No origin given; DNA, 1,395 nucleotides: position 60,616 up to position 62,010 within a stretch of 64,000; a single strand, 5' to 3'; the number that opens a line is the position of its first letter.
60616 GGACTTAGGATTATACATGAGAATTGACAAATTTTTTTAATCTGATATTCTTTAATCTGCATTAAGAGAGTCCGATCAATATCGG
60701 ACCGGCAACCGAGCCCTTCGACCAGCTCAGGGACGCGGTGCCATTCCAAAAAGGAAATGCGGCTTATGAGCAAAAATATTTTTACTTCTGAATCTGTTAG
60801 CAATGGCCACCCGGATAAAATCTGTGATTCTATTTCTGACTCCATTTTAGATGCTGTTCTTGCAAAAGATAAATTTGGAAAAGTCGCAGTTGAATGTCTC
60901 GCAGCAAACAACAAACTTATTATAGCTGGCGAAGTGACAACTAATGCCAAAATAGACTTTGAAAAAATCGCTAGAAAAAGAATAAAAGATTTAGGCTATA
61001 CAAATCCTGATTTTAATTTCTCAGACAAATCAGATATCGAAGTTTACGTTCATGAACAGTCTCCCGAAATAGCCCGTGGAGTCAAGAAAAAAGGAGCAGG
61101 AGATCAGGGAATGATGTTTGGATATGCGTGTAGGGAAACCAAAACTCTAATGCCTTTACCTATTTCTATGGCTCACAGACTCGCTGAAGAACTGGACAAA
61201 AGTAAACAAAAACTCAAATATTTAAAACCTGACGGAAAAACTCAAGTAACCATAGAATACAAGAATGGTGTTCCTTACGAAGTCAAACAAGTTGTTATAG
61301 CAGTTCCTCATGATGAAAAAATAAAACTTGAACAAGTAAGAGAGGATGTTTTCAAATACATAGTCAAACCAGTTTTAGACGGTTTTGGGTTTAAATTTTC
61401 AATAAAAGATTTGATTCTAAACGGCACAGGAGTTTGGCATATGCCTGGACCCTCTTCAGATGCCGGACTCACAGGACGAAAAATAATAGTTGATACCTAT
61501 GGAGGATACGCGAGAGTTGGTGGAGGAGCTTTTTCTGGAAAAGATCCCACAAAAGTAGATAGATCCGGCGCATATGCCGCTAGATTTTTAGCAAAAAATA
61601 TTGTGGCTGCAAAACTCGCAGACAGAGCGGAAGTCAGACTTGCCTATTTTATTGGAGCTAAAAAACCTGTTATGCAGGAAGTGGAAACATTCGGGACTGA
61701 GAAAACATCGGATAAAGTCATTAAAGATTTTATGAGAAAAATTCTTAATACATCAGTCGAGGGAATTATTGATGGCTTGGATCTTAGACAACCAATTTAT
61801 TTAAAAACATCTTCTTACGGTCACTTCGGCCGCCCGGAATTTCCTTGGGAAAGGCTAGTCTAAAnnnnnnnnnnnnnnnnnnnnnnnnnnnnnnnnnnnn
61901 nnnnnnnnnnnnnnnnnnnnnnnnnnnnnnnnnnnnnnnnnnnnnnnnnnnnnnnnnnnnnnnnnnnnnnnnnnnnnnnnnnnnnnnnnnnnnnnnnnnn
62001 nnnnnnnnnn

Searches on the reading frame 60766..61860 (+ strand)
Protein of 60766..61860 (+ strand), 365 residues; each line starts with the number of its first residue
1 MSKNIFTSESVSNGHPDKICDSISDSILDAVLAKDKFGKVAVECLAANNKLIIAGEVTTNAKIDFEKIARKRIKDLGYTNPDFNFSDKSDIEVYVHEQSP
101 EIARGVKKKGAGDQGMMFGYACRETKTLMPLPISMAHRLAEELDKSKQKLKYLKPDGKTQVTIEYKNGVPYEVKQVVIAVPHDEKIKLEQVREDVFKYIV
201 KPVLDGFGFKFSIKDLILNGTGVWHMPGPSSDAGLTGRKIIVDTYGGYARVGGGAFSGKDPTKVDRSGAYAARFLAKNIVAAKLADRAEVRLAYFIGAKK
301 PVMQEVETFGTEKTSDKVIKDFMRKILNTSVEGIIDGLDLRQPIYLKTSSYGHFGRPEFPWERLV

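Call 7: find_related_loci(query=window:60766-61860:+, collection=genome_contigs, flank=2000)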
Query window:60766-61860:+ (365 aa) in genome_contigs; peptide patterns used: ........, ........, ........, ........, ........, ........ (x = any residue, [..] = any of these).
600 stretches matched a pattern (row limit reached: there are more); 599 encode a relative of the query (tblastn E <= 1e-3); the best 80 are kept; 80 distinct loci.
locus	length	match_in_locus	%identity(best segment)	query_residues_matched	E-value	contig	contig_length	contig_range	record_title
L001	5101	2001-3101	68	1-365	7e-177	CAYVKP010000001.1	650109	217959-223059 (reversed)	MAG TPA_asm: uncultured Gammaproteobacteria bacterium isolate SRP200132_co1_547 genome assembly, contig: NODE_2_length_6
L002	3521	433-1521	60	6-365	3e-146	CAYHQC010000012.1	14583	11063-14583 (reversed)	MAG TPA_asm: uncultured Gammaproteobacteria bacterium isolate ERP119705_co15_352 genome assembly, contig: NODE_4525_leng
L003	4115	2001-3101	56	1-365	4e-139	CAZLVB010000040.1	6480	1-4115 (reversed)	MAG TPA_asm: uncultured Gammaproteobacteria bacterium isolate SRP269290_co3_1053 genome assembly, contig: NODE_17409_len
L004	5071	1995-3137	51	1-363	2e-124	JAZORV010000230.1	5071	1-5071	MAG: Acutalibacteraceae bacterium isolate T1900045550_YK20190244.MAGScoT_cleanbin_000040 SGB_7873_k141_1696164, whole ge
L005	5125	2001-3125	52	3-364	2e-122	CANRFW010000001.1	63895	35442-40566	MAG: uncultured Clostridia bacterium isolate Lapin-023__bin33 genome assembly, contig: Lapin-023__NODE_632_length_63895_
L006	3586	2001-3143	51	1-363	1e-121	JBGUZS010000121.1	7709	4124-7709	MAG: Oscillospiraceae bacterium isolate ruminal_MAG_449 ruminal_MAG_449_contig_0121, whole genome shotgun sequence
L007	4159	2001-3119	51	3-364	4e-121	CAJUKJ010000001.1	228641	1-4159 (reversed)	MAG TPA_asm: uncultured Christensenellaceae bacterium isolate MGBC157705 genome assembly, contig: MGBC157705.1, whole ge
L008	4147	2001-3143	51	1-364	8e-121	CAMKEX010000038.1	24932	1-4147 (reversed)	MAG: uncultured Lachnospiraceae bacterium isolate SRR12081303_bin.81_metaWRAP_v1.3_MAG genome assembly, contig: ERZ12289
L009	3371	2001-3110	51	1-364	4e-121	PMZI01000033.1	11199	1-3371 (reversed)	MAG: Ignavibacteriae bacterium isolate fen_1268 73.20110800_E3D.28_contig_8673, whole genome shotgun sequence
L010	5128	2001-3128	50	1-364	2e-120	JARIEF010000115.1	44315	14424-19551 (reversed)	MAG: Tissierella sp. isolate cluster2_bin.8 k127_1047113, whole genome shotgun sequence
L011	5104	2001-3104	51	3-364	3e-119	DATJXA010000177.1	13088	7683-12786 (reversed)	MAG TPA_asm: Bacteroidota bacterium isolate SMAG_U15114 k141_252176, whole genome shotgun sequence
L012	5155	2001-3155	51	1-364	6e-119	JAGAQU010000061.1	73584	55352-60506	MAG: Lachnospiraceae bacterium isolate RGIG8689 Water_deer_Colon-2__c304822, whole genome shotgun sequence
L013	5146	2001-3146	50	1-363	4e-118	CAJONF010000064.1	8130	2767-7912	uncultured Selenomonadaceae bacterium isolate Rumen_Coassembly_mag_1253 genome assembly, contig: k87_3240830, whole geno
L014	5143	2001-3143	51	1-363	3e-118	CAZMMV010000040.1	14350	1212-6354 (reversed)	MAG TPA_asm: uncultured Tissierellaceae bacterium isolate SRP294416_co2_701 genome assembly, contig: NODE_5222_length_14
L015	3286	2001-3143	50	1-363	7e-119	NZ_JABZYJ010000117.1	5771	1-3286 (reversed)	MAG: Selenomonas sp. isolate JCVI_3_bin.2 NODE_117_length_5771_cov_3.561819, whole genome shotgun sequence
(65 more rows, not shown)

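Call 14: find_related_loci(query=window:60766-61860:+, collection=metagenome_contigs, flank=1000)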
Query window:60766-61860:+ (365 aa) in metagenome_contigs; peptide patterns used: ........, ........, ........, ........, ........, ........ (x = any residue, [..] = any of these).
600 stretches matched a pattern (row limit reached: there are more); 600 encode a relative of the query (tblastn E <= 1e-3); the best 80 are kept; 80 distinct loci.
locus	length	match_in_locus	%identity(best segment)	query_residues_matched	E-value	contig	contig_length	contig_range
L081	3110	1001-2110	72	1-365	0e+0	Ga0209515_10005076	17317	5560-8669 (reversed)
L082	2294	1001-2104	58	1-365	4e-152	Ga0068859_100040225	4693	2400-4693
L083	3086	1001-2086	72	6-365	0e+0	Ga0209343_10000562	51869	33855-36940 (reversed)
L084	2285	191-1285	56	4-364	2e-149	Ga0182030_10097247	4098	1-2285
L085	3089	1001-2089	56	5-364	5e-141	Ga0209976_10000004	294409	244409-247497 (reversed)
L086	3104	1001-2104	55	1-365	3e-142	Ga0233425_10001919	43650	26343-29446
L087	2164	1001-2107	57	1-364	2e-137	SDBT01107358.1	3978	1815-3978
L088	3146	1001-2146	53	1-363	6e-124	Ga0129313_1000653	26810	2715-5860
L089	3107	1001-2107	51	4-363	2e-122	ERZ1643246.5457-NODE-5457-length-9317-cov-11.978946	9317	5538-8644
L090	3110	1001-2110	52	3-363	3e-122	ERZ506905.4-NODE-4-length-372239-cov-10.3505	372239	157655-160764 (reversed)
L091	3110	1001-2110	52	3-363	7e-122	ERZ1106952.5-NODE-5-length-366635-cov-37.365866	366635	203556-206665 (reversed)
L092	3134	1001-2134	50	3-363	2e-121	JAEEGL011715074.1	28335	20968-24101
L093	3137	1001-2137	51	2-363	1e-119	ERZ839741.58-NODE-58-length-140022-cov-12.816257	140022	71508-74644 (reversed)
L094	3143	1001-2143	50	1-362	4e-121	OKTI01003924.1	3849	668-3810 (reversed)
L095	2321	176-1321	49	1-364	3e-124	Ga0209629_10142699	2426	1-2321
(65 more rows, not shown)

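Call 29: find_homologous_proteins(query=window:60766-61860:+, max_evalue=1e-60)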
Query window:60766-61860:+ (365 aa): 8000 proteins with E <= 1e-60 among 8000 candidates; the best 120 are listed.
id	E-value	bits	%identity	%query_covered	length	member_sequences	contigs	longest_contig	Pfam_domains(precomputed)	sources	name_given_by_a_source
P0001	1.3e-241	819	100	100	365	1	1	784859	PF00438.26,PF02772.22,PF02773.22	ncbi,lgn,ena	-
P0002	2.8e-218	742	88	100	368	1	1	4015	PF00438.26,PF02772.22,PF02773.22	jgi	-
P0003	1.8e-215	733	87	100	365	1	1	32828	PF00438.26,PF02772.22,PF02773.22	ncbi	-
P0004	5.0e-215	731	87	99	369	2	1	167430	PF00438.26,PF02772.22,PF02773.22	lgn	-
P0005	3.9e-214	728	87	100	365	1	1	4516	PF00438.26,PF02772.22,PF02773.22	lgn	-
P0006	9.8e-214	727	88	99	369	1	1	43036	PF00438.26,PF02772.22,PF02773.22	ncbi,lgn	-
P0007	1.4e-213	727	87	99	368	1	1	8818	PF00438.26,PF02772.22,PF02773.22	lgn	-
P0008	1.3e-212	724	87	100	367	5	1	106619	PF00438.26,PF02772.22,PF02773.22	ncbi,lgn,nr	ncbi:MAG: methionine adenosyltransferase [Candidatus Levybacteria bacterium]|nr:methionine adenosylt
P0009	1.1e-211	720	86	100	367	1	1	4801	PF00438.26,PF02772.22,PF02773.22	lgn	-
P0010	1.7e-211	720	86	99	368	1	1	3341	PF00438.26,PF02772.22,PF02773.22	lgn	-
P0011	2.2e-196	670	81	100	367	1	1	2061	PF00438.26,PF02772.22,PF02773.22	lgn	-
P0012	2.8e-194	663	79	100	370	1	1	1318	PF00438.26,PF02772.22,PF02773.22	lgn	-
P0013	2.9e-194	663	81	99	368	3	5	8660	PF00438.26,PF02772.22,PF02773.22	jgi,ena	-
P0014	1.3e-192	658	78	99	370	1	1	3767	PF00438.26,PF02772.22,PF02773.22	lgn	-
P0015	7.9e-192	655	80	99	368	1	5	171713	PF00438.26,PF02772.22,PF02773.22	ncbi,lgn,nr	ncbi:MAG: methionine adenosyltransferase [Candidatus Levybacteria bacterium]|nr:methionine adenosylt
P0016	1.3e-191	654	79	100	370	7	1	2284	PF00438.26,PF02772.22,PF02773.22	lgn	-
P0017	2.2e-191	654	78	99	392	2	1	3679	PF00438.26,PF02772.22,PF02773.22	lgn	-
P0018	7.5e-190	649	78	100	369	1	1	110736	PF00438.26,PF02772.22,PF02773.22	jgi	-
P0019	5.9e-189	646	79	100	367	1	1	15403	PF00438.26,PF02772.22,PF02773.22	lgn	-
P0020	7.5e-189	645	79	98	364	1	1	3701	PF00438.26,PF02772.22,PF02773.22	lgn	-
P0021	1.8e-188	644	78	98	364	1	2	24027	PF00438.26,PF02772.22,PF02773.22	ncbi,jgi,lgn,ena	-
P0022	1.6e-187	641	78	98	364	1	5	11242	PF00438.26,PF02772.22,PF02773.22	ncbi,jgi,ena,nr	ncbi:MAG: S-adenosylmethionine synthase [Candidatus Levybacteria bacterium GW2011_GWB1_35_5]|nr:MAG:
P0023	6.8e-187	639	77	98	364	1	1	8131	PF00438.26,PF02772.22,PF02773.22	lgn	-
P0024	7.0e-187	639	78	98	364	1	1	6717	PF00438.26,PF02772.22,PF02773.22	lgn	-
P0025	7.7e-187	639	78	98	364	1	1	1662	PF00438.26,PF02772.22,PF02773.22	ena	-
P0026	3.0e-186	637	76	100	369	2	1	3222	PF00438.26,PF02772.22,PF02773.22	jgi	jgi:S-adenosylmethionine synthetase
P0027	4.8e-186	636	76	99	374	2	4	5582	PF00438.26,PF02772.22,PF02773.22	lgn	-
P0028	7.9e-185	632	76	98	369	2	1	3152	PF00438.26,PF02772.22,PF02773.22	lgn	-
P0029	1.9e-184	631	78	99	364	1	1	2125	PF00438.26,PF02772.22,PF02773.22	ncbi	-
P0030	3.5e-184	630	77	98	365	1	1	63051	PF00438.26,PF02772.22,PF02773.22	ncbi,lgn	-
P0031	8.2e-184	629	75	98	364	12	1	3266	PF00438.26,PF02772.22,PF02773.22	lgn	-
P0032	1.4e-183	628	76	99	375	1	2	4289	PF00438.26,PF02772.22,PF02773.22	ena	-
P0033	1.8e-183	628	76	98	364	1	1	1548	PF00438.26,PF02772.22,PF02773.22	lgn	-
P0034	1.9e-183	628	76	99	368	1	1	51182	PF00438.26,PF02772.22,PF02773.22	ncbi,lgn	-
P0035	3.5e-183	627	75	98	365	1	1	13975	PF00438.26,PF02772.22,PF02773.22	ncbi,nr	ncbi:MAG TPA: methionine adenosyltransferase [Candidatus Sulfotelmatobacter sp.]|nr:methionine adeno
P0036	3.7e-183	627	75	99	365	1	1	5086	PF00438.26,PF02772.22,PF02773.22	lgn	-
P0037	4.2e-183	626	77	99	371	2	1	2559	PF00438.26,PF02772.22,PF02773.22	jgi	-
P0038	4.6e-183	626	75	100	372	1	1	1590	PF00438.26,PF02772.22,PF02773.22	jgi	jgi:S-adenosylmethionine synthetase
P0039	4.7e-183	626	76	100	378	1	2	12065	PF00438.26,PF02772.22,PF02773.22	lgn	-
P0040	5.9e-183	626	74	99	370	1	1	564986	PF00438.26,PF02772.22,PF02773.22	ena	-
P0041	2.8e-182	624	76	100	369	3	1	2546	PF00438.26,PF02772.22,PF02773.22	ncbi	-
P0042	3.9e-182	623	76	98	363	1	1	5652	PF00438.26,PF02772.22,PF02773.22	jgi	-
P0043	1.2e-181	622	75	98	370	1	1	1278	PF00438.26,PF02772.22,PF02773.22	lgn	-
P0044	1.5e-181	621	77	98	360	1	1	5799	PF00438.26,PF02772.22,PF02773.22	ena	-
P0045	1.6e-181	621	76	98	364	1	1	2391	PF00438.26,PF02772.22,PF02773.22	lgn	-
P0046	2.6e-181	621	76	99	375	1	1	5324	PF00438.26,PF02772.22,PF02773.22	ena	-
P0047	3.2e-181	620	75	98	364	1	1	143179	PF00438.26,PF02772.22,PF02773.22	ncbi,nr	ncbi:MAG: methionine adenosyltransferase [Candidatus Levybacteria bacterium]|nr:methionine adenosylt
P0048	8.3e-181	619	77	98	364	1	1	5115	PF00438.26,PF02772.22,PF02773.22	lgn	-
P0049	1.7e-180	618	75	99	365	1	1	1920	PF00438.26,PF02772.22,PF02773.22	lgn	-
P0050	2.7e-180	617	74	99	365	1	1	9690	PF00438.26,PF02772.22,PF02773.22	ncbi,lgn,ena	-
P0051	3.7e-180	617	75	98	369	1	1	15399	PF00438.26,PF02772.22,PF02773.22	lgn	-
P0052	4.3e-180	617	75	98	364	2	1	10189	PF00438.26,PF02772.22,PF02773.22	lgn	-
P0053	4.8e-180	616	76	98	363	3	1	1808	PF00438.26,PF02772.22,PF02773.22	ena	-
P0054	5.5e-180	616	74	98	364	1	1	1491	PF00438.26,PF02772.22,PF02773.22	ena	-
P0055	9.0e-180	615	74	99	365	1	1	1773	PF00438.26,PF02772.22,PF02773.22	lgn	-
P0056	9.7e-180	615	74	98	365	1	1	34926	PF00438.26,PF02772.22,PF02773.22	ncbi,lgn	-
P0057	1.2e-179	615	75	99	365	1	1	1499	PF00438.26,PF02772.22,PF02773.22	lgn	-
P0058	1.4e-179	615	75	99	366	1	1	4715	PF00438.26,PF02772.22,PF02773.22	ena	-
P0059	1.5e-179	615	75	99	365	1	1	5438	PF00438.26,PF02772.22,PF02773.22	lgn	-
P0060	1.8e-179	615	74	99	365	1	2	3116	PF00438.26,PF02772.22,PF02773.22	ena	-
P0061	2.2e-179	614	75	100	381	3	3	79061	PF00438.26,PF02772.22,PF02773.22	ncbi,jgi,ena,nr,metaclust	ncbi:MAG: S-adenosylmethionine synthase [Candidatus Levybacteria bacterium GW2011_GWA2_40_8]|nr:MAG:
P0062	2.7e-179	614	74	99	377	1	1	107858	PF00438.26,PF02772.22,PF02773.22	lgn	-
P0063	4.4e-179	613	74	99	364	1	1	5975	PF00438.26,PF02772.22,PF02773.22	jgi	jgi:S-adenosylmethionine synthetase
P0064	5.6e-179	613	75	99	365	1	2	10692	PF00438.26,PF02772.22,PF02773.22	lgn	-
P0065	5.9e-179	613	75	98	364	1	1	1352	PF00438.26,PF02772.22,PF02773.22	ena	-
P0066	5.9e-179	613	74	99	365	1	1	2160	PF00438.26,PF02772.22,PF02773.22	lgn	-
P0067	7.4e-179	612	73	99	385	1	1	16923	PF00438.26,PF02772.22,PF02773.22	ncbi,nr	ncbi:MAG: S-adenosylmethionine synthase [Candidatus Levybacteria bacterium GW2011_GWA1_39_32]|nr:MAG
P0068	7.9e-179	612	75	98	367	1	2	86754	PF00438.26,PF02772.22,PF02773.22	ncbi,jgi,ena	-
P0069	8.0e-179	612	75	98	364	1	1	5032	PF00438.26,PF02772.22,PF02773.22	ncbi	-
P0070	8.5e-179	612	73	100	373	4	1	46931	PF00438.26,PF02772.22,PF02773.22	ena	-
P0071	9.4e-179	612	74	98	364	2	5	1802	PF00438.26,PF02772.22,PF02773.22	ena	-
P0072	1.9e-178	611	74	99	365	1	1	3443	PF00438.26,PF02772.22,PF02773.22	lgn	-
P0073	2.0e-178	611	74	99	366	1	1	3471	PF00438.26,PF02772.22,PF02773.22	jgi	jgi:S-adenosylmethionine synthetase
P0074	2.2e-178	611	74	99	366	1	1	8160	PF00438.26,PF02772.22,PF02773.22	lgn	-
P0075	2.6e-178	611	73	99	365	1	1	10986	PF00438.26,PF02772.22,PF02773.22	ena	-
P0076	2.6e-178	611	76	98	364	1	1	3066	PF00438.26,PF02772.22,PF02773.22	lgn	-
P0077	2.9e-178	611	75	99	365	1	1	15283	PF00438.26,PF02772.22,PF02773.22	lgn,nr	nr:methionine adenosyltransferase [Candidatus Levybacteria bacterium]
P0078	3.2e-178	610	73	98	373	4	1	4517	PF00438.26,PF02772.22,PF02773.22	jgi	jgi:S-adenosylmethionine synthetase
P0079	3.4e-178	610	74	99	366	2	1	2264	PF00438.26,PF02772.22,PF02773.22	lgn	-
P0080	3.4e-178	610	74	98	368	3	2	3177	PF00438.26,PF02772.22,PF02773.22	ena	-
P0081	3.6e-178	610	75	99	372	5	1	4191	PF00438.26,PF02772.22,PF02773.22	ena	-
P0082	4.9e-178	610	74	99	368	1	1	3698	PF00438.26,PF02772.22,PF02773.22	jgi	jgi:S-adenosylmethionine synthetase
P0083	8.0e-178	609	74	99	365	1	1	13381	PF00438.26,PF02772.22,PF02773.22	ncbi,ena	ncbi:MAG: methionine adenosyltransferase [Patescibacteria group bacterium]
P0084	1.0e-177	609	75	98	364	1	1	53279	PF00438.26,PF02772.22,PF02773.22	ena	-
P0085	1.0e-177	609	75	98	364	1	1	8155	PF00438.26,PF02772.22,PF02773.22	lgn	-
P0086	1.0e-177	609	73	100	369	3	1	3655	PF00438.26,PF02772.22,PF02773.22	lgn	-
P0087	1.3e-177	608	74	99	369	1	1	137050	PF00438.26,PF02772.22,PF02773.22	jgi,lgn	jgi:S-adenosylmethionine synthetase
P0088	1.5e-177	608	74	98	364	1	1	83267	PF00438.26,PF02772.22,PF02773.22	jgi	jgi:S-adenosylmethionine synthetase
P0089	1.6e-177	608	75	99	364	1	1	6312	PF00438.26,PF02772.22,PF02773.22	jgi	jgi:S-adenosylmethionine synthetase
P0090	1.6e-177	608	75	99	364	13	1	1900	PF00438.26,PF02772.22,PF02773.22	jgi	jgi:S-adenosylmethionine synthetase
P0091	2.0e-177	608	73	100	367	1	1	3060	PF00438.26,PF02772.22,PF02773.22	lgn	-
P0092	2.3e-177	608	73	99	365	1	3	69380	PF00438.26,PF02772.22,PF02773.22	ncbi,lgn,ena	-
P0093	2.9e-177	607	74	98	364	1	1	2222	PF00438.26,PF02772.22,PF02773.22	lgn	-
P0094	3.1e-177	607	74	99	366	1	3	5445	PF00438.26,PF02772.22,PF02773.22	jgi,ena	-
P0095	3.8e-177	607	75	98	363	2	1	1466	PF00438.26,PF02772.22,PF02773.22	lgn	-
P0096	4.4e-177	607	73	98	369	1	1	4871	PF00438.26,PF02772.22,PF02773.22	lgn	-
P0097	4.9e-177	606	73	99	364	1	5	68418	PF00438.26,PF02772.22,PF02773.22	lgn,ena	-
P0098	5.2e-177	606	72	100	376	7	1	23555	PF00438.26,PF02772.22,PF02773.22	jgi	-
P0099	5.9e-177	606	74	100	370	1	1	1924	PF00438.26,PF02772.22,PF02773.22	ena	-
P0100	6.1e-177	606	75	99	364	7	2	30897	PF00438.26,PF02772.22,PF02773.22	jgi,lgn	jgi:S-adenosylmethionine synthetase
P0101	7.8e-177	606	73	98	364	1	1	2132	PF00438.26,PF02772.22,PF02773.22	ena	-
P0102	9.4e-177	606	74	100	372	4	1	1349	PF00438.26,PF02772.22,PF02773.22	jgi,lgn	jgi:S-adenosylmethionine synthetase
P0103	1.0e-176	605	73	99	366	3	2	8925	PF00438.26,PF02772.22,PF02773.22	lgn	-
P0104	1.3e-176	605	73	99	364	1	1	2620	PF00438.26,PF02772.22,PF02773.22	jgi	jgi:S-adenosylmethionine synthetase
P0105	1.4e-176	605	74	98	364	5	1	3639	PF00438.26,PF02772.22,PF02773.22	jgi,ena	jgi:S-adenosylmethionine synthetase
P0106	1.4e-176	605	74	99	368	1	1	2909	PF00438.26,PF02772.22,PF02773.22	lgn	-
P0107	1.5e-176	605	74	99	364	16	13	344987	PF00438.26,PF02772.22,PF02773.22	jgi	jgi:S-adenosylmethionine synthetase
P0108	1.6e-176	605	73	98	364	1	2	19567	PF00438.26,PF02772.22,PF02773.22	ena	-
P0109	1.7e-176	605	73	98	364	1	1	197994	PF00438.26,PF02772.22,PF02773.22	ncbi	-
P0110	2.2e-176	604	73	99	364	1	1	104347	PF00438.26,PF02772.22,PF02773.22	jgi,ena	-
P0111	2.9e-176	604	73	98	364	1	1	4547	PF00438.26,PF02772.22,PF02773.22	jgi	-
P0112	3.0e-176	604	74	98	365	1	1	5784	PF00438.26,PF02772.22,PF02773.22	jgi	jgi:S-adenosylmethionine synthetase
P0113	3.4e-176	604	74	98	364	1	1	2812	PF00438.26,PF02772.22,PF02773.22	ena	-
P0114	4.3e-176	603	74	98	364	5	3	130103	PF00438.26,PF02772.22,PF02773.22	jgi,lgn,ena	jgi:S-adenosylmethionine synthetase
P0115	5.2e-176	603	74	98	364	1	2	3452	PF00438.26,PF02772.22,PF02773.22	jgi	jgi:S-adenosylmethionine synthetase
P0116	5.7e-176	603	75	98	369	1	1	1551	PF00438.26,PF02772.22,PF02773.22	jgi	jgi:S-adenosylmethionine synthetase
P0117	6.2e-176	603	73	98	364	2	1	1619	PF00438.26,PF02772.22,PF02773.22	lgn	-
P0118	6.4e-176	603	72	99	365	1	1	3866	PF00438.26,PF02772.22,PF02773.22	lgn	-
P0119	8.1e-176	602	73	98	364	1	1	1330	PF00438.26,PF02772.22,PF02773.22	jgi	jgi:S-adenosylmethionine synthetase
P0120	9.1e-176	602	73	99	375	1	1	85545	PF00438.26,PF02772.22,PF02773.22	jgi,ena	-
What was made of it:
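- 60766..61863 (+): metK (S-adenosylmethionine synthetase), 365 aa, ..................... Pfam PF00438, PF02772 and PF02773 are recorded on the identical database protein P0001, which is 365 aa and therefore starts at this ATG (call 29).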

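Call 30: find_encoding_contigs(protein=P0003, flank=600, max_places=3)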
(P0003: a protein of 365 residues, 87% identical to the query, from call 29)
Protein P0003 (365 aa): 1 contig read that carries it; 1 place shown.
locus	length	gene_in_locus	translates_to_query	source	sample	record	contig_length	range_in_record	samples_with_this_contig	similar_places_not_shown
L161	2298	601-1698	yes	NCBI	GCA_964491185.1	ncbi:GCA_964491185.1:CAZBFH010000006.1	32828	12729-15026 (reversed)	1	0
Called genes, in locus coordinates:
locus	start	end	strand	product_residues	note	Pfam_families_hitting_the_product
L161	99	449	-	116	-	PF06262:Zincin_1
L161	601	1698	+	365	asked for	PF00438:S-AdoMet_synt_N, PF02772:S-AdoMet_synt_M, PF02773:S-AdoMet_synt_C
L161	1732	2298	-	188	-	PF02469:Fasciclin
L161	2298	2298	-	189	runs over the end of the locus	PF00440:TetR_N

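Call 31: find_encoding_contigs(protein=P0004, flank=600, max_places=3)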
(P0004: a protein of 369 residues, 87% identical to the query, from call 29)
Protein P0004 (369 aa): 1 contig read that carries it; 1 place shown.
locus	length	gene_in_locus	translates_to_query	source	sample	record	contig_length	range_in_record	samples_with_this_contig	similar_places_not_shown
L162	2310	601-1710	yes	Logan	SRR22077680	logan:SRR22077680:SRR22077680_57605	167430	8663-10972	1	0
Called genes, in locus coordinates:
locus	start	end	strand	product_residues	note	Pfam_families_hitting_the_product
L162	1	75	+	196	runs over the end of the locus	-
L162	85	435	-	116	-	PF06262:Zincin_1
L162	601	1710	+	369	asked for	PF00438:S-AdoMet_synt_N, PF02772:S-AdoMet_synt_M, PF02773:S-AdoMet_synt_C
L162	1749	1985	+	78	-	-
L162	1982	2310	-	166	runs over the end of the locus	-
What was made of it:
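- Tried and rejected: It lies 1 nt after the SD-like motif, and the database protein identical to this gene, like its relatives, starts at 60766 (calls 29-31).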

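Call 32: find_encoding_contigs(protein=P0008, flank=600, max_places=3)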
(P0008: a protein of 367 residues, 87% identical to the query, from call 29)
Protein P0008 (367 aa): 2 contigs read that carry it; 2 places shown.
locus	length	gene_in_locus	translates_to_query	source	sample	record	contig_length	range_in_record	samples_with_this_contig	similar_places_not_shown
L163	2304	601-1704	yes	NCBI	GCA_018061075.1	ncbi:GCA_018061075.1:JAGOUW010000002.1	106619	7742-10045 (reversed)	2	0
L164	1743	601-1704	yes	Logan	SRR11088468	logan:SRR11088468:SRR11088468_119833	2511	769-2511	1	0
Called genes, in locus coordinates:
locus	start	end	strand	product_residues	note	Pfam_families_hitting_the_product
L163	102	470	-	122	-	PF06262:Zincin_1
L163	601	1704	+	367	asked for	PF00438:S-AdoMet_synt_N, PF02772:S-AdoMet_synt_M, PF02773:S-AdoMet_synt_C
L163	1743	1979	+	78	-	-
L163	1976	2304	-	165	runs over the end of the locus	-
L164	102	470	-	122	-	PF06262:Zincin_1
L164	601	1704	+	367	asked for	PF00438:S-AdoMet_synt_N, PF02772:S-AdoMet_synt_M, PF02773:S-AdoMet_synt_C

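Call 33: find_encoding_contigs(protein=P0015, flank=600, max_places=5)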
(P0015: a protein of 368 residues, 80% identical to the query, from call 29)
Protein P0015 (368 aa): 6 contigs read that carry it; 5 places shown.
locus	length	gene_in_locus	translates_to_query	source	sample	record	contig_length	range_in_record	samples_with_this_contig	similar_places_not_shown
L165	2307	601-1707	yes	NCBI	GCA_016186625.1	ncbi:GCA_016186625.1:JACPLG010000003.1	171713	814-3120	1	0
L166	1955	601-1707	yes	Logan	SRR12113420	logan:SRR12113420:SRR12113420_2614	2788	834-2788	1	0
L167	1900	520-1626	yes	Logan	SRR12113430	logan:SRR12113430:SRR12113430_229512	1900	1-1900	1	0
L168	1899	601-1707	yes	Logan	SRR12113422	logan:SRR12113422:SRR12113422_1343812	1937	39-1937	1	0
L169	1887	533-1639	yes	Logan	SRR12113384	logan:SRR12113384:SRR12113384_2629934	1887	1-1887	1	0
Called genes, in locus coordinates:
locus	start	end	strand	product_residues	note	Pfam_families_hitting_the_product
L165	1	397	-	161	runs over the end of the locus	PF07452:CHRD (weak)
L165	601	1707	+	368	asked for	PF00438:S-AdoMet_synt_N, PF02772:S-AdoMet_synt_M, PF02773:S-AdoMet_synt_C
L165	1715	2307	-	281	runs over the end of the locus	-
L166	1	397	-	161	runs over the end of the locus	PF07452:CHRD (weak)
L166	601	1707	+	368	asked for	PF00438:S-AdoMet_synt_N, PF02772:S-AdoMet_synt_M, PF02773:S-AdoMet_synt_C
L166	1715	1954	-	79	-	?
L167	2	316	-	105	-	?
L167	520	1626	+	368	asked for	PF00438:S-AdoMet_synt_N, PF02772:S-AdoMet_synt_M, PF02773:S-AdoMet_synt_C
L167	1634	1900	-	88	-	?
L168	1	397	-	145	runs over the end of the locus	?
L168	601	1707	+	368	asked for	PF00438:S-AdoMet_synt_N, PF02772:S-AdoMet_synt_M, PF02773:S-AdoMet_synt_C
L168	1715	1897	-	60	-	?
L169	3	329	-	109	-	?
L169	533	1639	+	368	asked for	PF00438:S-AdoMet_synt_N, PF02772:S-AdoMet_synt_M, PF02773:S-AdoMet_synt_C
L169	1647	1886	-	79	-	?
